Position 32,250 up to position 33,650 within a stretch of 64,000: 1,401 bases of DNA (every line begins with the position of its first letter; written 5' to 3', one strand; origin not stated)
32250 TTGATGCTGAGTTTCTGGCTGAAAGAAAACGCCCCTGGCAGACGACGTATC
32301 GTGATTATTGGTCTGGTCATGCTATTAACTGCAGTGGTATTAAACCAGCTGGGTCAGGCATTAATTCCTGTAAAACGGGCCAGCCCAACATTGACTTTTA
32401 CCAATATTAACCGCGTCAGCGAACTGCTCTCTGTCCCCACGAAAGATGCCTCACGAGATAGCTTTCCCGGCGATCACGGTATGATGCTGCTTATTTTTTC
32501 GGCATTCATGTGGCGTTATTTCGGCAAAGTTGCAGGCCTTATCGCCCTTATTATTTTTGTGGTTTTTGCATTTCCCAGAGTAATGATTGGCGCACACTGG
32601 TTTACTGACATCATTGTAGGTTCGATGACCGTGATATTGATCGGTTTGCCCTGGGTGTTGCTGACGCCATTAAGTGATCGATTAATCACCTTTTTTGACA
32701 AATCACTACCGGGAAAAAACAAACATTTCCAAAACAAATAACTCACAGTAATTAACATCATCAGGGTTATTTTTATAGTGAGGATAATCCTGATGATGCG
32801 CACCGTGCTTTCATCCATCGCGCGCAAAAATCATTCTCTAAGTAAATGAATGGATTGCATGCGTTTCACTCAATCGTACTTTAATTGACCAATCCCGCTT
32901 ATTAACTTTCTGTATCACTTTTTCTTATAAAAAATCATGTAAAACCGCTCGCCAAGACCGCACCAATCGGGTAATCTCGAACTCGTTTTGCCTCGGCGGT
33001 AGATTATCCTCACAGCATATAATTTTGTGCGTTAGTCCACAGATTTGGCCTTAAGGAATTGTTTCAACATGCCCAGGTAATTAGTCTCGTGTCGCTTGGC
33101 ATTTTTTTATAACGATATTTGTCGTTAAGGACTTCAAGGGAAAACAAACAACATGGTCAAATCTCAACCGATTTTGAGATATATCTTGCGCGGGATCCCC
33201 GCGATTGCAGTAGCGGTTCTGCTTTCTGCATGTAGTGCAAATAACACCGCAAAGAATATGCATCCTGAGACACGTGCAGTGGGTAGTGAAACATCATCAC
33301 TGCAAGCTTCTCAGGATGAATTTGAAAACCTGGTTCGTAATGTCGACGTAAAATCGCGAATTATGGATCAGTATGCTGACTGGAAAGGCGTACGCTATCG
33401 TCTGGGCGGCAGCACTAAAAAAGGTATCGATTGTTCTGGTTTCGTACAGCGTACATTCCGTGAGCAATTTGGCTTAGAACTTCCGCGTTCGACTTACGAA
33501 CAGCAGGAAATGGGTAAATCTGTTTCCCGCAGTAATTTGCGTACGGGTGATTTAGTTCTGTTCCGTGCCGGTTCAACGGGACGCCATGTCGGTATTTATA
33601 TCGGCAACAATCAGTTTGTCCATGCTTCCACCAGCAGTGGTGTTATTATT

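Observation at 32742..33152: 411-bp ORF-free spacer between lpxT and mepS with a strong hairpin lacking a U-tract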

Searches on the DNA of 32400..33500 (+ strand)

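Call 4: search_rna_families(source=window, start=32400, end=33500, threshold=evalue, max_evalue=10, show_alignments=3)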
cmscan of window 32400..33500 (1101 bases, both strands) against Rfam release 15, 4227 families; matches with E-value up to 10: 5.
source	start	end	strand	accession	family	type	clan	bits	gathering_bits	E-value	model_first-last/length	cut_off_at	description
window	33256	33323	-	RF03858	mir-1991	Gene; miRNA;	-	22.4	66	0.2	1-66/66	no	mir-1991 microRNA precursor family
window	32702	32797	-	RF00474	snosnR57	Gene; snRNA; snoRNA; CD-box;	-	19.9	50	5.8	1-95/95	no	Small nucleolar RNA snR57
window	32713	32773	-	RF00344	snoZ267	Gene; snRNA; snoRNA; CD-box;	-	19.7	43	0.85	1-73/73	no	Small nucleolar RNA Z267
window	33263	33316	+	RF04283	mir-3135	Gene; miRNA;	-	19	80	1.7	1-68/68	no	mir-3135 microRNA precursor family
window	32756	32798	+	RF00452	MIR172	Gene; miRNA;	-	15.7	70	3.3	17-98/114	no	mir-172 microRNA precursor family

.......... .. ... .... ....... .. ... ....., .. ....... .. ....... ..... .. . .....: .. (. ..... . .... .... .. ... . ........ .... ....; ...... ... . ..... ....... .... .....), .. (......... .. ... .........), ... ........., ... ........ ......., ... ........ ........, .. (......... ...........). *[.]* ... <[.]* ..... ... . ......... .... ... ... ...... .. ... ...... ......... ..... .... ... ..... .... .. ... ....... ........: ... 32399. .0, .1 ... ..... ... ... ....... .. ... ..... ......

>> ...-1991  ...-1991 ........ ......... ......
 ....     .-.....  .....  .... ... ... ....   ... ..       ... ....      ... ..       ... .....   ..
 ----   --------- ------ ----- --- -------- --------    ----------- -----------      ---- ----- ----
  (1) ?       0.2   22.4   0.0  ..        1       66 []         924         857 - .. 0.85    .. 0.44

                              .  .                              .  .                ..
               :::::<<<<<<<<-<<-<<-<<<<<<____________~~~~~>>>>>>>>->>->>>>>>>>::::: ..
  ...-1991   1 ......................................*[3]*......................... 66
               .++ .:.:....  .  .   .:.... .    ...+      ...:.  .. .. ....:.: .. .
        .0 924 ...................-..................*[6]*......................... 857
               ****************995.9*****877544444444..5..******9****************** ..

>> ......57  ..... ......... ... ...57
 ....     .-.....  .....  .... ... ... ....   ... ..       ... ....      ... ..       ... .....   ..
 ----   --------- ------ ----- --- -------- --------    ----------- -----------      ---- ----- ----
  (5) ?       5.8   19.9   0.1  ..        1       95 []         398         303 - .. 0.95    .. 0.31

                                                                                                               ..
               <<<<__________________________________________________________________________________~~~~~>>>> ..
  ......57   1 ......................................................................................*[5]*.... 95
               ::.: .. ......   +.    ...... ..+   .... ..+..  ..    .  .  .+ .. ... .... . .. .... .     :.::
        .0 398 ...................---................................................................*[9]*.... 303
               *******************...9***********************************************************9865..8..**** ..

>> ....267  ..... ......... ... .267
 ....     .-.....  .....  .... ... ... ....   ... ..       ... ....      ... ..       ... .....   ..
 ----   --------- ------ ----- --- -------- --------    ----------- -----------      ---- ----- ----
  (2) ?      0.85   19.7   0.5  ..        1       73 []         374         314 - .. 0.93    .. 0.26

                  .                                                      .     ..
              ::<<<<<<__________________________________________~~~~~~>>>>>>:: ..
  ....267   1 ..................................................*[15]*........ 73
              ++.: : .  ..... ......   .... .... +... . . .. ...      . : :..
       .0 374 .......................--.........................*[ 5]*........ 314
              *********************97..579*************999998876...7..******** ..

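Call 6: search_dna_similar(query=window:32742-33152:+, collection=ecoli_genomes, mode=near, max_rows=30, rows=spread)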
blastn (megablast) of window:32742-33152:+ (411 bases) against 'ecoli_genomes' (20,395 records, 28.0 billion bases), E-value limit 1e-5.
Records with a match: 5425; places in all: 5431; records where one place covers at least 80% of the query: 5421.
Genomes with a match: 5425 of 5426; with a place that covers at least 80% of the query: 5421. Places per genome that has any: lowest 1, median 1, highest 2. On chromosomes: 5431 places; on plasmids: 0.
Best place of each record, by identity: >=99% 2874; 95-99% 2551.
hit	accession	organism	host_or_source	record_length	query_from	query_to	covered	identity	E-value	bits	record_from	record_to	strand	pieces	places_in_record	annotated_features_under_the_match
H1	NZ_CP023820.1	Escherichia coli strain 7/2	Homo sapiens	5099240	1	411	100%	100.0%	0e+0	760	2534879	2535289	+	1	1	none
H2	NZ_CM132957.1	Escherichia coli strain 405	Homo sapiens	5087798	1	411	100%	100.0%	0e+0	760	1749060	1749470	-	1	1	none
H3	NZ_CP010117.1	Escherichia coli strain C2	cow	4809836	1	411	100%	99.8%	0e+0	754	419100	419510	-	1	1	none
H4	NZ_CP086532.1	Escherichia coli strain Ec-042-T5-ESBL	Homo sapiens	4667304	1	411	100%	99.8%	0e+0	754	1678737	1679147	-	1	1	none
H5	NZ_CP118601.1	Escherichia coli strain NB4833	Homo sapiens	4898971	1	411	100%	99.8%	0e+0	754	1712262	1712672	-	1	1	none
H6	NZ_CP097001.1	Escherichia coli strain NCCP 15734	stool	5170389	1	411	100%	99.8%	0e+0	754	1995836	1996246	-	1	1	none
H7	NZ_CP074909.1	Escherichia coli strain 08_3449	Homo sapiens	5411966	1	411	100%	99.8%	0e+0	754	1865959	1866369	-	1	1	none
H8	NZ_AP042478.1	Escherichia coli strain OkiPb01675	bovine feces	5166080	1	411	100%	99.8%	0e+0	754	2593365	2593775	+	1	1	none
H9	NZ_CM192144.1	Escherichia coli strain Ec-U5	Homo sapiens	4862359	1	411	100%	99.8%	0e+0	754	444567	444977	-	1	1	none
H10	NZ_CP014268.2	Escherichia coli B strain C2566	laboratory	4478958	1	411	100%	99.3%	0e+0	743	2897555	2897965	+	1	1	none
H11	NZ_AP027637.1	Escherichia coli strain PSJ-23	Homo sapiens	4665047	1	411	100%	99.3%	0e+0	743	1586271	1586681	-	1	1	none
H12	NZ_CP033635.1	Escherichia coli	chicken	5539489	1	411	100%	99.0%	0e+0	737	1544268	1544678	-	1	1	none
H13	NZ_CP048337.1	Escherichia coli strain 142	environment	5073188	1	411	100%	99.0%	0e+0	737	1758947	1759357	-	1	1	none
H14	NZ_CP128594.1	Escherichia coli strain VG1046-3E9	farm environment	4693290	1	411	100%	99.0%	0e+0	737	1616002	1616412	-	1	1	none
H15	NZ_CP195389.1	Escherichia coli strain 23AR0885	Homo sapiens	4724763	1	411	100%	99.0%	0e+0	737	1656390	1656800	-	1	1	none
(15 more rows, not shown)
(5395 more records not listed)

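Call 42: search_dna_similar(query=window:32735-32825:+, collection=ecoli_genomes, mode=distant, max_rows=40, rows=spread)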
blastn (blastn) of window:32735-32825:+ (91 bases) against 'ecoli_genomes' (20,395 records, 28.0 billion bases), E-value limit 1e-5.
Records with a match: 5425; places in all: 5427; records where one place covers at least 80% of the query: 5424.
Genomes with a match: 5425 of 5426; with a place that covers at least 80% of the query: 5424. Places per genome that has any: lowest 1, median 1, highest 2. On chromosomes: 5427 places; on plasmids: 0.
Best place of each record, by identity: >=99% 358; 95-99% 4056; 90-95% 992; 80-90% 19.
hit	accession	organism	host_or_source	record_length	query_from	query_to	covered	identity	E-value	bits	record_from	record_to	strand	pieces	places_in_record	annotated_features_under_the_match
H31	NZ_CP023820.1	Escherichia coli strain 7/2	Homo sapiens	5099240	1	91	100%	100.0%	3e-38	165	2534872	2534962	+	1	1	lpxT: Kdo(2)-lipid A phosphotransferase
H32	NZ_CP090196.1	Escherichia coli strain YL3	Homo sapiens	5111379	1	91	100%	100.0%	3e-38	165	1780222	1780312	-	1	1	lpxT: Kdo(2)-lipid A phosphotransferase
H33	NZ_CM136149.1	Escherichia coli strain PRO_A-1551-6M-A_ESBL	Homo sapiens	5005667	1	91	100%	100.0%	3e-38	165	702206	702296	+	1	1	lpxT: Kdo(2)-lipid A phosphotransferase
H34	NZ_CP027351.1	Escherichia coli strain 2014C-3655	missing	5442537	1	91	100%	98.9%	1e-36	160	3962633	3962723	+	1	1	lpxT: Kdo(2)-lipid A phosphotransferase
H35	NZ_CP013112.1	Escherichia coli strain YD786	Homo sapiens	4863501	1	91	100%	98.9%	1e-36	160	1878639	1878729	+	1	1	lpxT: Kdo(2)-lipid A phosphotransferase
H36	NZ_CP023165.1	Escherichia coli O22:H8 strain RM10809-3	cattle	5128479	1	91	100%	98.9%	1e-36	160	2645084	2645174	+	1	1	lpxT: Kdo(2)-lipid A phosphotransferase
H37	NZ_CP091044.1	Escherichia coli strain STEC346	pork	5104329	1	91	100%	98.9%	1e-36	160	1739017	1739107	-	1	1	lpxT: Kdo(2)-lipid A phosphotransferase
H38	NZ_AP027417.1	Escherichia coli strain EC361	Sus scrofa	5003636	1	91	100%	98.9%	1e-36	160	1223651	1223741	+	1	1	lpxT: Kdo(2)-lipid A phosphotransferase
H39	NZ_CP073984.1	Escherichia coli strain MB15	Poultry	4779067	1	91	100%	98.9%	1e-36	160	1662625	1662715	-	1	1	lpxT: Kdo(2)-lipid A phosphotransferase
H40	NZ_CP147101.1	Escherichia coli strain KFu021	river water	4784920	1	91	100%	98.9%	1e-36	160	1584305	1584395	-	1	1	lpxT: Kdo(2)-lipid A phosphotransferase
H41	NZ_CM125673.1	Escherichia coli strain 2020S05-013-9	not applicable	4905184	1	91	100%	98.9%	1e-36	160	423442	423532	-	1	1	lpxT: Kdo(2)-lipid A phosphotransferase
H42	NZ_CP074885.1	Escherichia coli strain 2010C_3902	Homo sapiens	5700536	1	91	100%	98.9%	1e-36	160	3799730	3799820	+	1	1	lpxT: Kdo(2)-lipid A phosphotransferase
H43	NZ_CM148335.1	Escherichia coli strain 08A21CPO005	Homo sapiens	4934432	1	91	100%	98.9%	1e-36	160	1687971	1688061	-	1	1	lpxT: Kdo(2)-lipid A phosphotransferase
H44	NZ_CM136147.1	Escherichia coli strain PRO_A-2567-6M-A_ESBL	Homo sapiens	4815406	1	91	100%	98.9%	1e-36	160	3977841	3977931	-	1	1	lpxT: Kdo(2)-lipid A phosphotransferase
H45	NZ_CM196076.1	Escherichia coli strain LB19b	-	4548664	1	91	100%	98.9%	1e-36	160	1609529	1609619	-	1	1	lpxT: Kdo(2)-lipid A phosphotransferase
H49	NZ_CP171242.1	Escherichia coli Nissle 1917 strain Nissle 1917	Homo sapiens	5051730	1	91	100%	94.5%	3e-31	142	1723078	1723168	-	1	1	lpxT: Kdo(2)-lipid A phosphotransferase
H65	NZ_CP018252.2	Escherichia coli strain 9000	Cattle faeces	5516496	1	86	95%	97.7%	7e-33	147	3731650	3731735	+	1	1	lpxT: Kdo(2)-lipid A phosphotransferase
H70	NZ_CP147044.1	Escherichia coli strain 20A24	municipal wastewater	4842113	1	55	60%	98.2%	4e-17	96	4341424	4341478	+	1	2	lpxT: Kdo(2)-lipid A phosphotransferase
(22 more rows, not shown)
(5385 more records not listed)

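Call 44: get_annotated_region(hit=H49, flank=10)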
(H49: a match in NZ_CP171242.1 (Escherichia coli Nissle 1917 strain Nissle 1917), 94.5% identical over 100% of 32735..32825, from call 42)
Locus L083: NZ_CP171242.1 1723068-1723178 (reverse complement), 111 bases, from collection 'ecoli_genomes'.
description: Escherichia coli Nissle 1917 chromosome, complete genome
organism: Escherichia coli Nissle 1917 strain Nissle 1917 (NCBI taxid 316435)
replicon: chromosome; assembly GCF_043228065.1
host: Homo sapiens; source: gut; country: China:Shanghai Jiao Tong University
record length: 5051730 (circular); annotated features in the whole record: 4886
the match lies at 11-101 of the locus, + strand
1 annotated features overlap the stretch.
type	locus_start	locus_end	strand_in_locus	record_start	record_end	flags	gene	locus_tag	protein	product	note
CDS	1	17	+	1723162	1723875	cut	lpxT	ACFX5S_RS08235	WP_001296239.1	Kdo(2)-lipid A phosphotransferase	-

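Call 45: get_annotated_region(hit=H65, flank=10)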
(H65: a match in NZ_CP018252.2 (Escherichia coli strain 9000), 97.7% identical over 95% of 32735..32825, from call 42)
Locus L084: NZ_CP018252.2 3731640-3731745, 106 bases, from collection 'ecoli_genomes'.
description: Escherichia coli strain 9000 chromosome, complete genome
organism: Escherichia coli strain 9000 (NCBI taxid 562)
replicon: chromosome; assembly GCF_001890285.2
host: -; source: Cattle faeces; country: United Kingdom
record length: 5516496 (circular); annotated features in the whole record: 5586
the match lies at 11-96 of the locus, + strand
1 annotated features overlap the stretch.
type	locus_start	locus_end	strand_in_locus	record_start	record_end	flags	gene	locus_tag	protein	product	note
CDS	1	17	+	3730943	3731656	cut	lpxT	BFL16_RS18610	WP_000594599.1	Kdo(2)-lipid A phosphotransferase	-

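Call 46: get_annotated_region(hit=H34, flank=10)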
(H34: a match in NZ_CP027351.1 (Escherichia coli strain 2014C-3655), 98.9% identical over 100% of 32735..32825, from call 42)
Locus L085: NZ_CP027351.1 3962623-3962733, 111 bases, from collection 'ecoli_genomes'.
description: Escherichia coli strain 2014C-3655 chromosome, complete genome
organism: Escherichia coli strain 2014C-3655 (NCBI taxid 562)
replicon: chromosome; assembly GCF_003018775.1
host: missing; source: missing; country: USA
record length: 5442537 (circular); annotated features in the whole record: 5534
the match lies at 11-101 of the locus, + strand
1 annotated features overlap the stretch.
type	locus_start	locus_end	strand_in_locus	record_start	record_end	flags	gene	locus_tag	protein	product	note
CDS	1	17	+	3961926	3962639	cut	lpxT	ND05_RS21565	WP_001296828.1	Kdo(2)-lipid A phosphotransferase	-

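Call 47: get_annotated_region(hit=H70, flank=120)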
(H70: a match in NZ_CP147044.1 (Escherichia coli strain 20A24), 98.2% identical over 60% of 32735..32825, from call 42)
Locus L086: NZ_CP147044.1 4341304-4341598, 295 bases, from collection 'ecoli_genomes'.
description: Escherichia coli strain 20A24 chromosome, complete genome
organism: Escherichia coli strain 20A24 (NCBI taxid 562)
replicon: chromosome; assembly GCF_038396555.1
host: -; source: municipal wastewater; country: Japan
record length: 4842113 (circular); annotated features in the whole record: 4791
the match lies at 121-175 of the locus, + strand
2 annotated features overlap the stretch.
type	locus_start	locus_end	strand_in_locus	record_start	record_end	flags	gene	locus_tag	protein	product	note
CDS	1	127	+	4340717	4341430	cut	lpxT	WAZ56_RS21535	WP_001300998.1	Kdo(2)-lipid A phosphotransferase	-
CDS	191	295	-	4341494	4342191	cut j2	-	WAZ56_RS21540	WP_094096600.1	IS1-like element IS1A family transposase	programmed frameshift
